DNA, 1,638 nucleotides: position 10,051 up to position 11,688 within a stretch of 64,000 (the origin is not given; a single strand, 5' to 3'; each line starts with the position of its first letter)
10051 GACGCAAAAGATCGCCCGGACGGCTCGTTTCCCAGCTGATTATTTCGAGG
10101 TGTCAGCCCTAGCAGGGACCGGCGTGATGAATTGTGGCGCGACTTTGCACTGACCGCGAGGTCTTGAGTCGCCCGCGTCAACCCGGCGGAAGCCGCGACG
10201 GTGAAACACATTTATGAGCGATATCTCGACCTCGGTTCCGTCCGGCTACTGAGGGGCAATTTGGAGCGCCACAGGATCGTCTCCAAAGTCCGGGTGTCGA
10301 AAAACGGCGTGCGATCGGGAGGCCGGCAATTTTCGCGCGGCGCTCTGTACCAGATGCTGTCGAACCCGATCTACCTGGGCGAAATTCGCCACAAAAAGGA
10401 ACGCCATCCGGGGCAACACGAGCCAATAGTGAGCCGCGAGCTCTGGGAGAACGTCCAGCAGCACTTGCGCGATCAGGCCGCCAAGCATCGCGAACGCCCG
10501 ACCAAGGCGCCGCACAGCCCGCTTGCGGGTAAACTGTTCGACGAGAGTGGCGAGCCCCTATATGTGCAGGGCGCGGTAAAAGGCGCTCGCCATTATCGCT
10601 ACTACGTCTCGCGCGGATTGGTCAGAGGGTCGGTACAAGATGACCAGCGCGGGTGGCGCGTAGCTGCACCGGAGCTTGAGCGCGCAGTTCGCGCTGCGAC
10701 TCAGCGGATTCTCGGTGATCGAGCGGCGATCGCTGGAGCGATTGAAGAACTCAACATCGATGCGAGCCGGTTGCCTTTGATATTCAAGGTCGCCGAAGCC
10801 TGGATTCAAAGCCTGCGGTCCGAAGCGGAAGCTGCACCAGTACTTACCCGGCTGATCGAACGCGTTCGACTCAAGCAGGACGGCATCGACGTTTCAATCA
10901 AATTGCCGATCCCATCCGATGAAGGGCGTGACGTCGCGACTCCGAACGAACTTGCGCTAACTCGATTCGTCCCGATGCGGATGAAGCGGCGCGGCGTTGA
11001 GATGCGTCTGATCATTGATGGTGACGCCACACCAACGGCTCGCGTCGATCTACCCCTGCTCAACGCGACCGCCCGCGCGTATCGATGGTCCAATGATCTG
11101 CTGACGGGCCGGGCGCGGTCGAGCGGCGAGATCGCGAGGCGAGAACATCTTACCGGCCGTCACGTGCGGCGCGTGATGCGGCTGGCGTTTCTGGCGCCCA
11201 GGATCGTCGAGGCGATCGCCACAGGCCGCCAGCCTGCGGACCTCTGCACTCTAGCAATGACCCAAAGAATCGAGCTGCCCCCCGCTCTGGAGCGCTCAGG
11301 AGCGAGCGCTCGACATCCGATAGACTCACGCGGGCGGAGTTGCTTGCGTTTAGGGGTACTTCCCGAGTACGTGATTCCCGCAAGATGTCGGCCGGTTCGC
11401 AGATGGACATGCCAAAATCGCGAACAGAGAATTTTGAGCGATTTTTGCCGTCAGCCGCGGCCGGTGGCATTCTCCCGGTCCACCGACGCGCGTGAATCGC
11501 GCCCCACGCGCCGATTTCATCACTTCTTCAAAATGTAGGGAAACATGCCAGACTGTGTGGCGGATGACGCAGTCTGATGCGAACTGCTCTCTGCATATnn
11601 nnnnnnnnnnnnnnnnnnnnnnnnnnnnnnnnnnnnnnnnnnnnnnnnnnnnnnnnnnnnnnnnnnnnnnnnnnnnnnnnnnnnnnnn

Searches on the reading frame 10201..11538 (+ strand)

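Call 10: search_protein_families(library=pfam, proteins=[window:10201-11538:+], max_evalue=0.00001)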
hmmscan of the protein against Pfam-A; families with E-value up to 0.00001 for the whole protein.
window:10201-11538:+ (445 aa): 1 family
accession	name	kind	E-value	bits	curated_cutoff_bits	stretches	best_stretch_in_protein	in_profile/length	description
PF07508.19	Recombinase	-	1.9e-13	51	21.1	1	2-91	8-101/102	Recombinase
